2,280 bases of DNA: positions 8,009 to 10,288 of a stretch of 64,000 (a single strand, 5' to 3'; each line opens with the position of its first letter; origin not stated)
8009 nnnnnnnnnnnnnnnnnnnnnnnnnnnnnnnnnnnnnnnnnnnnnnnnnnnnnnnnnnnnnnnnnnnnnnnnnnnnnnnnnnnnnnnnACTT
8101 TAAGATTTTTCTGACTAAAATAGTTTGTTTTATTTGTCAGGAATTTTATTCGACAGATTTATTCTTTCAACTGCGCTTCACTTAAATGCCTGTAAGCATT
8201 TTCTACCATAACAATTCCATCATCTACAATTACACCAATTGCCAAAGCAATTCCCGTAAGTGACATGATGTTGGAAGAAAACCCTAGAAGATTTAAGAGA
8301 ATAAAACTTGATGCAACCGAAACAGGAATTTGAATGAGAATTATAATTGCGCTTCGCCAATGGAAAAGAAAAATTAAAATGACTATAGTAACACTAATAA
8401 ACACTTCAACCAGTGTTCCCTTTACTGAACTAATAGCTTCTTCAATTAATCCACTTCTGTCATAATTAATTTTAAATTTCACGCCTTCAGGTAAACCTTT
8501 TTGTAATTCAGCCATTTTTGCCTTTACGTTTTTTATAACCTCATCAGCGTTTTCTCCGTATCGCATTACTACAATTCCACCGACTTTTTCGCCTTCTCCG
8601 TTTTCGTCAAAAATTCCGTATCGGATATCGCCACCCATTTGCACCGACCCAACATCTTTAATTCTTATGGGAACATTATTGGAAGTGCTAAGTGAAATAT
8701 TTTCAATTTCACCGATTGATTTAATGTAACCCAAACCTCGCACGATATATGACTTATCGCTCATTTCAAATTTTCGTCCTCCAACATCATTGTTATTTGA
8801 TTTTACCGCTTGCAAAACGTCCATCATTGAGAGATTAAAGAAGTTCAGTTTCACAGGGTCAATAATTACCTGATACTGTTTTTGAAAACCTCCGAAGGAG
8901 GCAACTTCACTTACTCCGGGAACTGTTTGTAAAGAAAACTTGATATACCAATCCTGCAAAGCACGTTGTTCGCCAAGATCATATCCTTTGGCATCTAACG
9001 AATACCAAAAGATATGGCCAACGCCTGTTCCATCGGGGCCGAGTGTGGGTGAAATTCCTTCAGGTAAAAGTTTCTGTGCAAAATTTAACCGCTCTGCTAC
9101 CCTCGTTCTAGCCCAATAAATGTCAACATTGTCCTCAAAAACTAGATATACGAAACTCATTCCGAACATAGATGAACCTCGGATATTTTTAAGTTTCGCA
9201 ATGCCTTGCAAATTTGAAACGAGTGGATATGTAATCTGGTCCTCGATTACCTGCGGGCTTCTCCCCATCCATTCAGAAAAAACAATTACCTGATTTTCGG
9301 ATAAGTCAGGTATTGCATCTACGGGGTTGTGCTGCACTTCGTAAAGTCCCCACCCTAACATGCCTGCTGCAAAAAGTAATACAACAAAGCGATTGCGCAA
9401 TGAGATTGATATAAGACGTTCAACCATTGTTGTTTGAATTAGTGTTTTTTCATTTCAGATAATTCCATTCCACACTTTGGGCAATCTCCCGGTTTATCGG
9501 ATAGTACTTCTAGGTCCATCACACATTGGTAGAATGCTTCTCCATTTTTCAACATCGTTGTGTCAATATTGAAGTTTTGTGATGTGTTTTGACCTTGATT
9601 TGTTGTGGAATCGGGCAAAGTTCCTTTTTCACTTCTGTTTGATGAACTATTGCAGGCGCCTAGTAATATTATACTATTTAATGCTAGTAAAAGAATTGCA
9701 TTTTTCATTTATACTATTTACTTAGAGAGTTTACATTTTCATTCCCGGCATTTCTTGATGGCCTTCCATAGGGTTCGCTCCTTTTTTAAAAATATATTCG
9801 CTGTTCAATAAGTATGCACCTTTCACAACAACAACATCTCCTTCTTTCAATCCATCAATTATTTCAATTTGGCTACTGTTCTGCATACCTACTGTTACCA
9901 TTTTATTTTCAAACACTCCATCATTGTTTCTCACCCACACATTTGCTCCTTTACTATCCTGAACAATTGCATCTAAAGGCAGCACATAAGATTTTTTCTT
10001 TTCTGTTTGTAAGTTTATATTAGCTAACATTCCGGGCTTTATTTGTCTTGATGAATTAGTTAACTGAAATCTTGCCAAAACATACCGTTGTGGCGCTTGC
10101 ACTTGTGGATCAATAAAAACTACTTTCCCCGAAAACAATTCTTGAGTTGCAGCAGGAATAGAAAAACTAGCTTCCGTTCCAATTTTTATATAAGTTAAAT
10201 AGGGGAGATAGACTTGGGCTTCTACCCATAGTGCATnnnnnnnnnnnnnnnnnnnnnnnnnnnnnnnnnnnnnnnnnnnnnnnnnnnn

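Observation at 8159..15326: czcA is split at one point and its two halves are reordered (C-terminal part, then OMP-MFP-MFP-HMBD, then N-terminal part)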

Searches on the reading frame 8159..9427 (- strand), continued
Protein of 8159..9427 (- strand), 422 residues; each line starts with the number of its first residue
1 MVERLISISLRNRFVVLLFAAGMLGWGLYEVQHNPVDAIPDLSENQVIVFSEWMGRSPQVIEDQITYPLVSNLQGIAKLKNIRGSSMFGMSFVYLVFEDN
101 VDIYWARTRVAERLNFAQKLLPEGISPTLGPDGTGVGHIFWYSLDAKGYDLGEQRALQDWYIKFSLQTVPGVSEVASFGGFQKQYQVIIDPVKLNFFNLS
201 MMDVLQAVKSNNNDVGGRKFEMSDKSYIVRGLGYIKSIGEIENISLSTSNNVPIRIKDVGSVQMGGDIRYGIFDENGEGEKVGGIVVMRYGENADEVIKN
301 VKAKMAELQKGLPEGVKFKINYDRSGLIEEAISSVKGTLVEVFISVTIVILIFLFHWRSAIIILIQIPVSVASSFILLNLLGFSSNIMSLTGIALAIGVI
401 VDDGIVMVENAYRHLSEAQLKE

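Call 49: get_annotated_region(hit=H1, flank=7000)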
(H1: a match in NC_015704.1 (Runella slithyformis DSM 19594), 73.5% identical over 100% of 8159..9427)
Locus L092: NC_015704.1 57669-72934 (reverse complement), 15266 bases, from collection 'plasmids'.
description: Runella slithyformis DSM 19594 plasmid pRUNSL02, complete sequence
organism: Runella slithyformis DSM 19594 (NCBI taxid 761193)
taxonomy: Bacteria; Bacteroidota; Cytophagia; Cytophagales; Spirosomataceae; Runella; Runella slithyformis; Runella slithyformis DSM 19594
host: -; source: fresh water lake; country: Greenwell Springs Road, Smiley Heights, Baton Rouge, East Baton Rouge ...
typing (MOB-suite, as given by PLSDB): conjugative; replicon rep_cluster_597; relaxase MOBP; mating-pair formation MPF_T
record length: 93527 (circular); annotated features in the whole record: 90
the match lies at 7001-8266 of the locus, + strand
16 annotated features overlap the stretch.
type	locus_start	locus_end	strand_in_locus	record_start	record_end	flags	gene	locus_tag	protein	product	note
CDS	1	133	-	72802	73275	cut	-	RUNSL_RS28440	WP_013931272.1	helix-turn-helix domain-containing protein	-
CDS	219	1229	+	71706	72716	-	-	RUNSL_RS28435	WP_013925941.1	IS630 family transposase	-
CDS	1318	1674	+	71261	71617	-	-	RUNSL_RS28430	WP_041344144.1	hypothetical protein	-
CDS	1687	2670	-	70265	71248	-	-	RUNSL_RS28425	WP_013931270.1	tyrosine-type recombinase/integrase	GO:0015074 - DNA integration [Evidence IEA]; GO:0006310 - DNA recombination [Evidence IEA]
CDS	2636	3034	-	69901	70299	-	-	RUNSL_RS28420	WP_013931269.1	hypothetical protein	-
CDS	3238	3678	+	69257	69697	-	-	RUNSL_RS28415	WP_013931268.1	hypothetical protein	-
CDS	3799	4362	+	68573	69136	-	-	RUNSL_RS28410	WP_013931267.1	response regulator transcription factor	GO:0006355 - regulation of DNA-templated transcription [Evidence IEA]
CDS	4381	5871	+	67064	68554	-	-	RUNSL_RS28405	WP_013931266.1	multicopper oxidase domain-containing protein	-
CDS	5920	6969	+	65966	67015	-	-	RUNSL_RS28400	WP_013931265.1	sialidase family protein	-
CDS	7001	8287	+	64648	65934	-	-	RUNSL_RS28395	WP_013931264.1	efflux RND transporter permease subunit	GO:0055085 - transmembrane transport [Evidence IEA]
CDS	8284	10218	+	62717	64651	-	-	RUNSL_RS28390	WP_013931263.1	efflux RND transporter permease subunit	GO:0055085 - transmembrane transport [Evidence IEA]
CDS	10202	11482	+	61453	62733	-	-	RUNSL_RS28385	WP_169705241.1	TolC family protein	GO:0055085 - transmembrane transport [Evidence IEA]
CDS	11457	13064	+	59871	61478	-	-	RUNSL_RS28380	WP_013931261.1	efflux RND transporter periplasmic adaptor subunit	-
CDS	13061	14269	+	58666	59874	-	-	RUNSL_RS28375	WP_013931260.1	efflux RND transporter periplasmic adaptor subunit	GO:0006810 - transport [Evidence IEA]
CDS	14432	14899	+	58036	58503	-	-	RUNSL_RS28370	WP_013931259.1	5-fold beta-flower protein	-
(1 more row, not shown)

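Call 50: get_annotated_region(hit=H2, flank=7000)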
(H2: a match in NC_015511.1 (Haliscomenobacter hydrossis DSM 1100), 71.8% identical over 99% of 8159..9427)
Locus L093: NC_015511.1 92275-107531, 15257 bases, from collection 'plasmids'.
description: Haliscomenobacter hydrossis DSM 1100 plasmid pHALHY01, complete sequence
organism: Haliscomenobacter hydrossis DSM 1100 (NCBI taxid 760192)
taxonomy: Bacteria; Bacteroidota; Saprospiria; Saprospirales; Haliscomenobacteraceae; Haliscomenobacter; Haliscomenobacter hydrossis; Haliscomenobacter hydrossis DSM 1100
host: -; source: activated sludge; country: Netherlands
typing (MOB-suite, as given by PLSDB): non-mobilizable; replicon rep_cluster_246
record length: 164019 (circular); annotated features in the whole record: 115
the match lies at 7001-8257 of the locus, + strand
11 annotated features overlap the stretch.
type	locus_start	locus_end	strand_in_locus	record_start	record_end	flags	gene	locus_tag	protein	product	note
CDS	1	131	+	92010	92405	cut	-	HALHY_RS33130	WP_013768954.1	heavy-metal-associated domain-containing protein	-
CDS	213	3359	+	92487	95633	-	-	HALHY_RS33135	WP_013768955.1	efflux RND transporter permease subunit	GO:0055085 - transmembrane transport [Evidence IEA]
CDS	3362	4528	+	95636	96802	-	-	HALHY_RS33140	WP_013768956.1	TolC family protein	GO:0055085 - transmembrane transport [Evidence IEA]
CDS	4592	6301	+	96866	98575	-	-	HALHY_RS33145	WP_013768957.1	efflux RND transporter periplasmic adaptor subunit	GO:0006810 - transport [Evidence IEA]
CDS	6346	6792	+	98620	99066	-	-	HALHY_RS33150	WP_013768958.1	5-fold beta-flower protein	-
CDS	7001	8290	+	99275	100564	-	-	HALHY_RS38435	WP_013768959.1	efflux RND transporter permease subunit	GO:0055085 - transmembrane transport [Evidence IEA]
CDS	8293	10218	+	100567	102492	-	-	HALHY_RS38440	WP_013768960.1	efflux RND transporter permease subunit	GO:0055085 - transmembrane transport [Evidence IEA]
CDS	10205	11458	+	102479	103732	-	-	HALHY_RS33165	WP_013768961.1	TolC family protein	GO:0055085 - transmembrane transport [Evidence IEA]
CDS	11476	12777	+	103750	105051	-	-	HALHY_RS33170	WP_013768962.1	efflux RND transporter periplasmic adaptor subunit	-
CDS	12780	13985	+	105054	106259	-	-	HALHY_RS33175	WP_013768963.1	efflux RND transporter periplasmic adaptor subunit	GO:0006810 - transport [Evidence IEA]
CDS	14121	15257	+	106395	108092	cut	-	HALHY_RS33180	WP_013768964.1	multicopper oxidase domain-containing protein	-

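Call 51: get_annotated_region(hit=H12, flank=4000)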
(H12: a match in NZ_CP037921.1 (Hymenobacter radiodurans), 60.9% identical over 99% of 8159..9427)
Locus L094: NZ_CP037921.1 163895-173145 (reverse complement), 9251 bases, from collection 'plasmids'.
description: Hymenobacter radiodurans strain 17J36-26 plasmid unnamed1, complete sequence
organism: Hymenobacter radiodurans (NCBI taxid 2496028)
taxonomy: Bacteria; Bacteroidota; Cytophagia; Cytophagales; Hymenobacteraceae; Hymenobacter; Hymenobacter radiodurans
host: -; source: single cell,soil; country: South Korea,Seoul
typing (MOB-suite, as given by PLSDB): non-mobilizable
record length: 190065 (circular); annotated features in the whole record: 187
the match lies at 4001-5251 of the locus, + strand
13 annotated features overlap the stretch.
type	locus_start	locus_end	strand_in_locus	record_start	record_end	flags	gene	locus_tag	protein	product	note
CDS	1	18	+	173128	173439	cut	-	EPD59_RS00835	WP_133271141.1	DUF6122 family protein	-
CDS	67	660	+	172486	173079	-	-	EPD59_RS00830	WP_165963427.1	AraC family transcriptional regulator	-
CDS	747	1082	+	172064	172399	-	-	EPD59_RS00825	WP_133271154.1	four-helix bundle copper-binding protein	-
CDS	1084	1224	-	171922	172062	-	-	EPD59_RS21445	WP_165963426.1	hypothetical protein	-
CDS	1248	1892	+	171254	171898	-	-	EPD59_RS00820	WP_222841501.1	hypothetical protein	-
CDS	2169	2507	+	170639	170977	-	-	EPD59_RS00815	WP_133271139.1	DUF6799 domain-containing protein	-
CDS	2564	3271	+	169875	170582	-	-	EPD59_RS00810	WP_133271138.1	class I SAM-dependent methyltransferase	-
CDS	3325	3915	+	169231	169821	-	-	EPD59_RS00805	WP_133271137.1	hypothetical protein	-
CDS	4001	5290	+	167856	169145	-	-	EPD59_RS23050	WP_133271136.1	efflux RND transporter permease subunit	GO:0055085 - transmembrane transport [Evidence IEA]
CDS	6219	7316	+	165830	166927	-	-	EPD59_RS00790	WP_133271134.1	efflux RND transporter permease subunit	GO:0055085 - transmembrane transport [Evidence IEA]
CDS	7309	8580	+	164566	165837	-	-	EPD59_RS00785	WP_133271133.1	TolC family protein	GO:0055085 - transmembrane transport [Evidence IEA]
CDS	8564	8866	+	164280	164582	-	-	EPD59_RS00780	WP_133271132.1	hypothetical protein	-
CDS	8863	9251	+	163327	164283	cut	-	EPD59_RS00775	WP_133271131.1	efflux RND transporter periplasmic adaptor subunit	-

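Call 52: get_annotated_region(hit=H6, flank=4000)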
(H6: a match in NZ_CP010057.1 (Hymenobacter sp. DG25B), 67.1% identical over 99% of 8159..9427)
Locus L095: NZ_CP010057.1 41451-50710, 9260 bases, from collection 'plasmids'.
description: Hymenobacter sp. DG25B plasmid unnamed, complete sequence
organism: Hymenobacter sp. DG25B (NCBI taxid 1385664)
taxonomy: Bacteria; Bacteroidota; Cytophagia; Cytophagales; Hymenobacteraceae; Hymenobacter; Hymenobacter sp. DG25B
host: -; source: single cell,soil; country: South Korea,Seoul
typing (MOB-suite, as given by PLSDB): non-mobilizable; replicon rep_cluster_1105
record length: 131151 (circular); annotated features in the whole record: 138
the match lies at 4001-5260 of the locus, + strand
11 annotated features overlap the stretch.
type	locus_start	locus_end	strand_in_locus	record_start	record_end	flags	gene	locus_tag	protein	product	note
CDS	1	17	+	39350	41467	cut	-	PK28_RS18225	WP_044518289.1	heavy metal translocating P-type ATPase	-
CDS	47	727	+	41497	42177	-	-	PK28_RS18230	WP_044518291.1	DUF305 domain-containing protein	-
CDS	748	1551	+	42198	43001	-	-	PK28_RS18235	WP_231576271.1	ZIP family metal transporter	GO:0055085 - transmembrane transport [Evidence IEA]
CDS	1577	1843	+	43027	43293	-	-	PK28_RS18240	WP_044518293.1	hypothetical protein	-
CDS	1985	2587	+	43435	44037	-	-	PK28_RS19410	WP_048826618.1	DUF305 domain-containing protein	-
CDS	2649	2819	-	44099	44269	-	-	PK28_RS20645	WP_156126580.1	hypothetical protein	-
CDS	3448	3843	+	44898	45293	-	-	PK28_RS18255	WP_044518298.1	hypothetical protein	-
CDS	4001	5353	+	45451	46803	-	-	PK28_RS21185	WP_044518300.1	efflux RND transporter permease subunit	GO:0055085 - transmembrane transport [Evidence IEA]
CDS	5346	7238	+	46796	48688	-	-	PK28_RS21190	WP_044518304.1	efflux RND transporter permease subunit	GO:0055085 - transmembrane transport [Evidence IEA]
CDS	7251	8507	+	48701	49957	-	-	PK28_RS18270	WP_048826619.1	TolC family protein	GO:0055085 - transmembrane transport [Evidence IEA]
CDS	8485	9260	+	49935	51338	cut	-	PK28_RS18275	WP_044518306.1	efflux RND transporter periplasmic adaptor subunit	-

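Call 53: get_annotated_region(hit=H3, flank=4000)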
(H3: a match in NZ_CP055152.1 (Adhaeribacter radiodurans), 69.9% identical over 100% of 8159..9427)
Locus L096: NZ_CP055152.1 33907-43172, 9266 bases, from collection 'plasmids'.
description: Adhaeribacter radiodurans strain KUDC8001 plasmid unnamed, complete sequence
organism: Adhaeribacter radiodurans (NCBI taxid 2745197)
taxonomy: Bacteria; Bacteroidota; Cytophagia; Cytophagales; Hymenobacteraceae; Adhaeribacter; Adhaeribacter radiodurans
host: -; source: Cell culture,rhizospheric soil; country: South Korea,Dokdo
typing (MOB-suite, as given by PLSDB): non-mobilizable
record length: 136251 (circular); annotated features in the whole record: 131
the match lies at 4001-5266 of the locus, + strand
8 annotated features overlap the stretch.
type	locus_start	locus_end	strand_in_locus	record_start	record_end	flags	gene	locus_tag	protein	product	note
CDS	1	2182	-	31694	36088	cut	-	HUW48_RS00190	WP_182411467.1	CusA/CzcA family heavy metal efflux RND transporter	-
CDS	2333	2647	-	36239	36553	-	-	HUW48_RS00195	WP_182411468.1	DUF6660 family protein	-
CDS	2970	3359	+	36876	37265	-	-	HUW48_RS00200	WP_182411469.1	hypothetical protein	-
CDS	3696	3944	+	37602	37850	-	-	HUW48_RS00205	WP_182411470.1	heavy metal-binding domain-containing protein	-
CDS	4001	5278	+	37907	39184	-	-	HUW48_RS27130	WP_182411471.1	efflux RND transporter permease subunit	GO:0055085 - transmembrane transport [Evidence IEA]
CDS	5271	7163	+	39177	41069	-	-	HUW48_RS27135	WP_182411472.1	efflux RND transporter permease subunit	GO:0055085 - transmembrane transport [Evidence IEA]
CDS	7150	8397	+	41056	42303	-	-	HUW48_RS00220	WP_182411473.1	TolC family protein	GO:0055085 - transmembrane transport [Evidence IEA]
CDS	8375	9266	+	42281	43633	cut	-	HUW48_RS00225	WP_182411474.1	efflux RND transporter periplasmic adaptor subunit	-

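Call 54: get_annotated_region(hit=H11, flank=4000)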
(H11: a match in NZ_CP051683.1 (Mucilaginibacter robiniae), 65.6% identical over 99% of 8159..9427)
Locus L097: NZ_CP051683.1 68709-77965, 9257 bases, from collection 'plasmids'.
description: Mucilaginibacter robiniae strain F39-2 plasmid unnamed1, complete sequence
organism: Mucilaginibacter robiniae (NCBI taxid 2728022)
taxonomy: Bacteria; Bacteroidota; Sphingobacteriia; Sphingobacteriales; Sphingobacteriaceae; Mucilaginibacter; Mucilaginibacter robiniae
host: -; source: cell culture,Flower of Shittah tree; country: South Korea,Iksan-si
typing (MOB-suite, as given by PLSDB): non-mobilizable
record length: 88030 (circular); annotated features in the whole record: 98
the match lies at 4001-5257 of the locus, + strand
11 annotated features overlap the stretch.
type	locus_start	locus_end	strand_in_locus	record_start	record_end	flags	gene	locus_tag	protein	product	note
CDS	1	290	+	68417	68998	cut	-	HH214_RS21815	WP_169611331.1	DUF3347 domain-containing protein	-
CDS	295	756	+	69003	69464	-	-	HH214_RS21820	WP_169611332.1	heme-binding domain-containing protein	-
CDS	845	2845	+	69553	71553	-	-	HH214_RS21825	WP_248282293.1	copper-translocating P-type ATPase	GO:0006825 - copper ion transport [Evidence IEA]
CDS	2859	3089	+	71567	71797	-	-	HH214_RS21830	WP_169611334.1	hypothetical protein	-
CDS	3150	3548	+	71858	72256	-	-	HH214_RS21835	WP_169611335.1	hypothetical protein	-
CDS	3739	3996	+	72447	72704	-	-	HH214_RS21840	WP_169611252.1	heavy metal-binding domain-containing protein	-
CDS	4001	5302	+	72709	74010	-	-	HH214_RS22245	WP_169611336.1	efflux RND transporter permease subunit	GO:0055085 - transmembrane transport [Evidence IEA]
CDS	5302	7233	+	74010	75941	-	-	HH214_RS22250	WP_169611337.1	efflux RND transporter permease subunit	GO:0055085 - transmembrane transport [Evidence IEA]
CDS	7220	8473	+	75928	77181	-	-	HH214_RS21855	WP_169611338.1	TolC family protein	GO:0055085 - transmembrane transport [Evidence IEA]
CDS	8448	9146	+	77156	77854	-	-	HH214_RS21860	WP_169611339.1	efflux RND transporter periplasmic adaptor subunit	-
CDS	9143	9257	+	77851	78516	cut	-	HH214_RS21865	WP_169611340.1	efflux RND transporter periplasmic adaptor subunit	-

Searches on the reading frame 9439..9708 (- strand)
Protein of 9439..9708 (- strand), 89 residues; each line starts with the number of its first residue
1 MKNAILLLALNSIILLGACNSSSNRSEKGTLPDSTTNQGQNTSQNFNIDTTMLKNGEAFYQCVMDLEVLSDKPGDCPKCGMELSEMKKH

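Call 4: search_protein_families(library=pfam, proteins=[window:9439-9708:-], max_evalue=0.01)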
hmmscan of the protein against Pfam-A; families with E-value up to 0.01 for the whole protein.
window:9439-9708:- (89 aa): 1 family
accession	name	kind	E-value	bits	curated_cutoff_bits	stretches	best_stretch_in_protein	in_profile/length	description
PF19335.5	HMBD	-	1.3e-08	35.1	23.6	1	59-83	1-25/28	Heavy metal binding domain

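Call 35: search_protein_families(library=ncbifam, proteins=[window:9439-9708:-], max_evalue=0.00001)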
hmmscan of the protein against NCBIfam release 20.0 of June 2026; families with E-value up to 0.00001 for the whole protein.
window:9439-9708:- (89 aa): 0 families

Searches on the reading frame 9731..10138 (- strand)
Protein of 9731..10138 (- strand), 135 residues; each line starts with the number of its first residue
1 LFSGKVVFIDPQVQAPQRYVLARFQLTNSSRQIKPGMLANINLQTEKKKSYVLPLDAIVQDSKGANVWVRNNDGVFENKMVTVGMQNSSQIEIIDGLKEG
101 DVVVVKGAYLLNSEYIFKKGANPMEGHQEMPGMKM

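Call 4: search_protein_families(library=pfam, proteins=[window:9731-10138:-], max_evalue=0.01)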
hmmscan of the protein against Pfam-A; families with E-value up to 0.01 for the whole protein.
window:9731-10138:- (135 aa): 1 family
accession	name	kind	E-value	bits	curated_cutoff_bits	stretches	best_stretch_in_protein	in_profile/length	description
PF16576.10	HlyD_D23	-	2.6e-07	30.6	30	1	2-39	177-214/214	Barrel-sandwich domain of CusB or HlyD membrane-fusion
